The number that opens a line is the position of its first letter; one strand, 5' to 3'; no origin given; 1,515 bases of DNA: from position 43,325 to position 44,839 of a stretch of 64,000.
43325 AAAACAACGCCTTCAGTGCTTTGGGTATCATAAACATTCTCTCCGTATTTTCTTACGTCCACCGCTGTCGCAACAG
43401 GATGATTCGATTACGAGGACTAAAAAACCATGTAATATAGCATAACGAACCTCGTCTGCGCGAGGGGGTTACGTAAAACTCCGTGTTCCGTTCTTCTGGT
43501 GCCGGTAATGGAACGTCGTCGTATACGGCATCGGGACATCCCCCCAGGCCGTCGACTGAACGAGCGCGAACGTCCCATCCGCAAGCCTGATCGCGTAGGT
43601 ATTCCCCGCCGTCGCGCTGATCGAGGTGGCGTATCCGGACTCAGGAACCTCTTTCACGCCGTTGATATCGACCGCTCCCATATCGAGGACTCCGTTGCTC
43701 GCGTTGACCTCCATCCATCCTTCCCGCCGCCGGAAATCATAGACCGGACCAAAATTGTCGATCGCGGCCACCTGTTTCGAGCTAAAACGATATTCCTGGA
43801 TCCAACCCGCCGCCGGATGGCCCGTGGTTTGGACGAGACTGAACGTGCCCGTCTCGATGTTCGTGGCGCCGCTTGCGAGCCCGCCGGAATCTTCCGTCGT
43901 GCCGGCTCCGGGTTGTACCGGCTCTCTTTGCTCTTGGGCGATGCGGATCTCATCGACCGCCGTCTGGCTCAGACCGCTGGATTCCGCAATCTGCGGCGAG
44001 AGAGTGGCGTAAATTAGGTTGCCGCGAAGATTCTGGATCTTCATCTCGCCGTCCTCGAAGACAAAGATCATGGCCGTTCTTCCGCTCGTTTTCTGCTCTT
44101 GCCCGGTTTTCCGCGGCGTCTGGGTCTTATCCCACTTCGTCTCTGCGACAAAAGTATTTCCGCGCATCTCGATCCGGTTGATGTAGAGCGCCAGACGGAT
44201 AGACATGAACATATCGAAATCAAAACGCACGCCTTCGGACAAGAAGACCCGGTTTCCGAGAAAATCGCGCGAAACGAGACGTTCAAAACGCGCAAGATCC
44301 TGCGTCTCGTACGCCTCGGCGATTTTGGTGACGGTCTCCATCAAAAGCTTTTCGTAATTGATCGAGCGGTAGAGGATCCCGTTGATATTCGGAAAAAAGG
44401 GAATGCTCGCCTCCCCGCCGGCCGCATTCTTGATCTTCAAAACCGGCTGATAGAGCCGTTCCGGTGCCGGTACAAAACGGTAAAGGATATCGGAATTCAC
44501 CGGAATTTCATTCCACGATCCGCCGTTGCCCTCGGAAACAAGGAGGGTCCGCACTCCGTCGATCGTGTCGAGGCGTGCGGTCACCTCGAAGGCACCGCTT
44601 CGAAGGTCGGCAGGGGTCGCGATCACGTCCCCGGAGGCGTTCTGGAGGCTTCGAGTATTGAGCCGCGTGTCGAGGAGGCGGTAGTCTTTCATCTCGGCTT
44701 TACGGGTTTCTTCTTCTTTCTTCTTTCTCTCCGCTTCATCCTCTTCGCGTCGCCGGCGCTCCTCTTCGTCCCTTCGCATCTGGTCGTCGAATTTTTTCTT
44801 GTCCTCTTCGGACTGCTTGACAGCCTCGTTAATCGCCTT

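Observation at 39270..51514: Three tandem/divergent paralogous genes for giant secreted helical proteins of an unrecognised family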

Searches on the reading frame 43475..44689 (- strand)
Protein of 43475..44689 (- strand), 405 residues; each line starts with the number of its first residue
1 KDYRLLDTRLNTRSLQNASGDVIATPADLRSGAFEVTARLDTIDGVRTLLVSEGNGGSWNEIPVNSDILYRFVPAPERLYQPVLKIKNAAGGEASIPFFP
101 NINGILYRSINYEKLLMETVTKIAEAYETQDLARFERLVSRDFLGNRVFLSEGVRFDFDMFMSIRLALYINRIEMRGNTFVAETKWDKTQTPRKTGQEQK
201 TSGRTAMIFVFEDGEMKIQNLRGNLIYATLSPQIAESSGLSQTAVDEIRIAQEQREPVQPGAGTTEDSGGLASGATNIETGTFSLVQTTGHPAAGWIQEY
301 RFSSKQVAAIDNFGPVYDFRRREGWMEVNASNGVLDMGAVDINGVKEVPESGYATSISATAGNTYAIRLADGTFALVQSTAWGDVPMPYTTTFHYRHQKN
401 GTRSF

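Call 28: predict_structure(alignment_id=A2)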
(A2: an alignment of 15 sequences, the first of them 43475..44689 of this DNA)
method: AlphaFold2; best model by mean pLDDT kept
length: 405 residues; sequences in the alignment: 15
mean_pLDDT: 86.6   pTM: 0.47
mean pLDDT of the five models: 86.6, 86.5, 86.0, 85.8, 83.0
residues with pLDDT >= 90: 178; 70-90: 206; 50-70: 13; < 50: 8
segments of 3 or more residues with pLDDT < 50: 268-275
pLDDT, mean of each block of 10 residues (from residue 1): 89 85 85 94 94 89 95 91 94 93 87 87 91 92 85 87 88 82 89 83 89 88 79 83 81 77 60 55 90 86 87 88 91 94 90 94 94 91 77 91 82
secondary structure, 60 per line:
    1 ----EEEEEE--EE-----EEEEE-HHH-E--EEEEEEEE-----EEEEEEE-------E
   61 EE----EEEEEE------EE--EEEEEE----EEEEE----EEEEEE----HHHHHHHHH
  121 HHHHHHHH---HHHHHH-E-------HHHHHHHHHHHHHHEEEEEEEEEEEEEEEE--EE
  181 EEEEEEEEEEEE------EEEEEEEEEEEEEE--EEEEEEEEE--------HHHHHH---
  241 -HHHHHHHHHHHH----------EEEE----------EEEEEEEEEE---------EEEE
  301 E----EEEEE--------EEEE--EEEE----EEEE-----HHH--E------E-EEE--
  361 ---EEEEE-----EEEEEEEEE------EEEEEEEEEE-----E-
elements in order: E5-10 E20-24 E33-40 E46-52 E60-62 E67-72 E83-88 E93-97 E102-107 H112-128 H132-137 H147-160 E161-176 E179-192 E199-212 E215-223 H232-237 H242-253 E264-267 E278-287 E297-301 E306-310 E319-322 E325-328 E333-336 E356-358 E364-368 E374-382 E389-398

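Call 47: search_protein_families(library=pfam, alignment_id=A2, max_evalue=1)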
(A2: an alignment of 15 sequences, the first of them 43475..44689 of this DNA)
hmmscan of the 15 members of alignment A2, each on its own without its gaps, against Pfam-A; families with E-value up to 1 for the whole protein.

A. member 1, window:43475-44689:- (405 aa): 1 family
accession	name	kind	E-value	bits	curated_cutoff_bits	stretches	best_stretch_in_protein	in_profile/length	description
PF12680.13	SnoaL_2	-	0.078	14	27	1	121-215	2-98/102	SnoaL-like domain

B. families by the number of members that match (of 15 scanned): 15 families
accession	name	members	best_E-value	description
PF02012.26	BNR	4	0.074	BNR/Asp-box repeat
PF17957.7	Big_7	3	2.5e-11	Bacterial Ig domain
PF10342.15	Kre9_KNH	3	7.1e-08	Kre9/KNH-like N-terminal Ig-like domain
PF24316.1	Tli3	3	0.0026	T6SS Tli3 immunity protein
PF12680.13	SnoaL_2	3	0.078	SnoaL-like domain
PF21471.3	Reelin_subrepeat-B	2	0.034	Reelin subrepeat B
PF13474.12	SnoaL_3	2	0.085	SnoaL-like domain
PF10901.13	DUF2690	2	0.089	Protein of unknown function (DUF2690)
PF16445.10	DUF5042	1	0.019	Domain of unknown function (DUF5042)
PF06633.16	DUF1155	1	0.052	Protein of unknown function (DUF1155)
PF14064.11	HmuY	1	0.061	HmuY protein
PF08838.16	DUF1811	1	0.2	Protein of unknown function (DUF1811)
PF14534.12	DUF4440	1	0.2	Domain of unknown function (DUF4440)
PF21881.2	STIV_penton_2nd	1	0.28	A223 penton protein second domain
PF14610.12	Psg1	1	0.77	Ykl077w/Psg1 (Pma1 Stabilization in Golgi)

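Call 48: search_solved_structures(query=A2, max_evalue=10, show_alignments=3)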
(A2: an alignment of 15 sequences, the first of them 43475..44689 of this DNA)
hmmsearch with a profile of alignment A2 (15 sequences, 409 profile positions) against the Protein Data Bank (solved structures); distinct sequences matched with E-value up to 10: 3.
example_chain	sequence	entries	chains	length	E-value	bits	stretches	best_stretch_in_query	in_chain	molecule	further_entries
6eu8_A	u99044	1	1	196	0.041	16.1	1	365-401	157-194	Putative heme binding protein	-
3fgb_A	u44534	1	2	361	0.34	13.1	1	316-392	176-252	uncharacterized protein Q89ZH8_BACTN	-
3soy_A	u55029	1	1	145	0.84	11.8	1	172-205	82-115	NTF2-like superfamily protein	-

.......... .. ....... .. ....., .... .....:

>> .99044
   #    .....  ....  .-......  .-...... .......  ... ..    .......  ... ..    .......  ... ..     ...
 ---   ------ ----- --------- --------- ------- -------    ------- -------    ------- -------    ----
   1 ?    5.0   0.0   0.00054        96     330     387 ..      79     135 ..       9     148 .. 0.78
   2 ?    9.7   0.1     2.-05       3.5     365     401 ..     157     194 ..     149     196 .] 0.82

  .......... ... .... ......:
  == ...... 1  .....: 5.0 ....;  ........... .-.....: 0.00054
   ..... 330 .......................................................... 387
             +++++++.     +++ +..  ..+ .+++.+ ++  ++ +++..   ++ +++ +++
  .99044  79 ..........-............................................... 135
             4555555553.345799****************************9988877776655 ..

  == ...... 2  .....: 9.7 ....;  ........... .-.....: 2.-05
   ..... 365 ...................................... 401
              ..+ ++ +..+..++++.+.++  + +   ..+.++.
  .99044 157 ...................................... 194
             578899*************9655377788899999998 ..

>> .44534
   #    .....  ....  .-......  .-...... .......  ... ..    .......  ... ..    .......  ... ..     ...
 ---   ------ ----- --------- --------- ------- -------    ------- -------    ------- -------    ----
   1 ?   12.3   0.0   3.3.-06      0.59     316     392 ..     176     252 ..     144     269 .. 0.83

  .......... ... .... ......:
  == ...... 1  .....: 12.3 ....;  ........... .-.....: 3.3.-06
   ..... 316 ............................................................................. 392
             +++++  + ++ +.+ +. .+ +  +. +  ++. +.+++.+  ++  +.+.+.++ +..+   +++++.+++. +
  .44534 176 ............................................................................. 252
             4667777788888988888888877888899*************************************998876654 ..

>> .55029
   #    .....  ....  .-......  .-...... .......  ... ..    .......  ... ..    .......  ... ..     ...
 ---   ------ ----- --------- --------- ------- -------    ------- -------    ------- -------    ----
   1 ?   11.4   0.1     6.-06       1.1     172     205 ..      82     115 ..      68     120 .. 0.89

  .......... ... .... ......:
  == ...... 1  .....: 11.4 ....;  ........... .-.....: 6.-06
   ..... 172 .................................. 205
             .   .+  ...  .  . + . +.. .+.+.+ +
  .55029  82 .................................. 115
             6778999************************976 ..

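Call 52: find_related_loci(query=A2, collection=genome_contigs, flank=10000)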
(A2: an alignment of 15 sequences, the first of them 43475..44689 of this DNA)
Query A2 (405 aa) in genome_contigs; peptide patterns used: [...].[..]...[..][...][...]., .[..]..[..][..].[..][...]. (x = any residue, [..] = any of these).
119 stretches matched a pattern; 46 encode a relative of the query (tblastn E <= 1e-3); 41 distinct loci.
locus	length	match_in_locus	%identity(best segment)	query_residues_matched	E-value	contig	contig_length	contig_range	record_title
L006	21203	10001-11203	64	3-405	3e-176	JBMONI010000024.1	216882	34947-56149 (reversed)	MAG: Candidatus Omnitrophota bacterium isolate Betzabe_MAG072 MAG072_24, whole genome shotgun sequence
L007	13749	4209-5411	56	3-405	3e-158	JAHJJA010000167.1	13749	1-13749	MAG: Candidatus Omnitrophota bacterium isolate Modern_marine_rock_biofilm.mb.15 Modern_marine_rock.mb.15_k141_880421, wh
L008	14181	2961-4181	54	3-405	5e-145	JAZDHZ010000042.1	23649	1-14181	MAG: Candidatus Omnitrophota bacterium isolate MEGAHIT-group-0.379 k141_16939508, whole genome shotgun sequence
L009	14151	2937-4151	56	3-405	3e-142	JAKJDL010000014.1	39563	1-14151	MAG: Candidatus Omnitrophota bacterium isolate UR.bin134 NODE_14_length_39563_cov_3.523882, whole genome shotgun sequenc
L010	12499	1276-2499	53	3-405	1e-135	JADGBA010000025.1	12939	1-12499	MAG: Candidatus Omnitrophota bacterium isolate nS315bin20 nS315_bin20_NODE_2852_length_12939_cov_3.706147, whole genome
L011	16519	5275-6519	48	4-405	4e-131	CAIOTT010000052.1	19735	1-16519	MAG: Candidatus Omnitrophica bacterium isolate Ki2-D4_bin-0675 genome assembly, contig: bin-0675:52/74, whole genome sho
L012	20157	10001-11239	50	7-405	2e-129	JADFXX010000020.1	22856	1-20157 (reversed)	MAG: Candidatus Omnitrophota bacterium isolate nDJH2bin18 nDJH2_bin18_NODE_20_length_22856_cov_36.186502, whole genome s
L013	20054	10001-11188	50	3-405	2e-116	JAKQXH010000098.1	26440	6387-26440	MAG: Candidatus Omnitrophota bacterium isolate USST_metabat.84_sub k141_1557665, whole genome shotgun sequence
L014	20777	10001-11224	49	4-405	3e-116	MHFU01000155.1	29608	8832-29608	MAG: Omnitrophica bacterium RIFOXYB12_FULL_50_7 rifoxyb3_full_scaffold_644, whole genome shotgun sequence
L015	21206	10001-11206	45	4-405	1e-112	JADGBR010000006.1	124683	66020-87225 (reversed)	MAG: Candidatus Omnitrophota bacterium isolate nW3bin14 nW3_bin14_NODE_6_length_124683_cov_5.051246, whole genome shotgu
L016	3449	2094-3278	44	3-405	1e-110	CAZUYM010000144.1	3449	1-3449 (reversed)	MAG TPA_asm: uncultured Planctomycetia bacterium isolate binchicken_co171_70 genome assembly, contig: NODE_15144_length_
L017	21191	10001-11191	48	3-403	2e-106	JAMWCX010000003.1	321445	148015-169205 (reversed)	MAG: Candidatus Omnitrophota bacterium isolate QZM4_2.bins.201.Tibet NODE_40_length_321445_cov_5.037844, whole genome sh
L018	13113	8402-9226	56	3-278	8e-105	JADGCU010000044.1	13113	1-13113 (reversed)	MAG: Candidatus Omnitrophota bacterium isolate nXXbin4 nXX_bin4_NODE_567_length_13113_cov_4.734875, whole genome shotgun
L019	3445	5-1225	44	1-405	1e-106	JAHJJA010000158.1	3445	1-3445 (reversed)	MAG: Candidatus Omnitrophota bacterium isolate Modern_marine_rock_biofilm.mb.15 Modern_marine_rock.mb.15_k141_830383, wh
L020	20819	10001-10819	55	3-277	3e-101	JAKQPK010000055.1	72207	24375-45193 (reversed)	MAG: Candidatus Omnitrophota bacterium isolate USMO_maxbin.079 k141_1148270, whole genome shotgun sequence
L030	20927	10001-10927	49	3-310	3e-94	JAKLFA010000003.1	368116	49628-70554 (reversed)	MAG: Candidatus Omnitrophota bacterium isolate RA.bin146 RA.bin146_3, whole genome shotgun sequence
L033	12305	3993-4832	53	3-283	7e-96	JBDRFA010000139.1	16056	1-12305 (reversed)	MAG: Candidatus Omnitrophota bacterium isolate MEGAHIT-group-1.343 k141_3980842, whole genome shotgun sequence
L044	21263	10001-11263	39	3-405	6e-90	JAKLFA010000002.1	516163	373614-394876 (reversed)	MAG: Candidatus Omnitrophota bacterium isolate RA.bin146 RA.bin146_2, whole genome shotgun sequence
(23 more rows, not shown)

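Call 71: search_protein_families(library=pfam, proteins=[L014:6803-11227:+, L014:11499-16337:+, L033:3-5186:+, L033:8330-12304:+, L010:1-2502:+], max_evalue=0.01)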
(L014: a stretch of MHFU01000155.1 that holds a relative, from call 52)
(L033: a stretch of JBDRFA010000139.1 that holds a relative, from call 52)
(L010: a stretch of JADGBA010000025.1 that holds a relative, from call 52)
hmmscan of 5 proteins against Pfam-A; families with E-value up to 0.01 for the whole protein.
L014:6803-11227:+ (1475 aa): 2 families
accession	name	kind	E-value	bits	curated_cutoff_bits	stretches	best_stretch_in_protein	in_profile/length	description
PF15035.11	Rootletin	-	0.0039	17.7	36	1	232-308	67-143/188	Ciliary rootlet component, centrosome cohesion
PF07200.18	Mod_r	-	0.0095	16.4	30.1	0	744-830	13-96/146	Modifier of rudimentary (Mod(r)) protein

L014:11499-16337:+ (1613 aa): 0 families

L033:3-5186:+ (1728 aa): 3 families
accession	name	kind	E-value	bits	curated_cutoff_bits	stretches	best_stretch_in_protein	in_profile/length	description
PF05488.18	PAAR_motif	-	1.3e-13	51.4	27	1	581-644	5-64/70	PAAR motif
PF13428.12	TPR_14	-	0.0035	18.3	23.5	1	1198-1231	9-42/44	Tetratricopeptide repeat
PF05262.16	Borrelia_P83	-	0.0063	15.5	33.6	0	1026-1323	160-332/489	Borrelia P83/100 protein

L033:8330-12304:+ (1325 aa): 0 families

L010:1-2502:+ (834 aa): 0 families

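Call 101: find_related_loci(query=A2, collection=viral_contigs, flank=5000)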
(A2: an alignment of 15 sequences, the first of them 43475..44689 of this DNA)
Query A2 (405 aa) in viral_contigs; peptide patterns used: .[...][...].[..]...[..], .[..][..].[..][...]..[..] (x = any residue, [..] = any of these).
49 stretches matched a pattern, but none encodes a relative of the query by tblastn (E <= 1e-3).
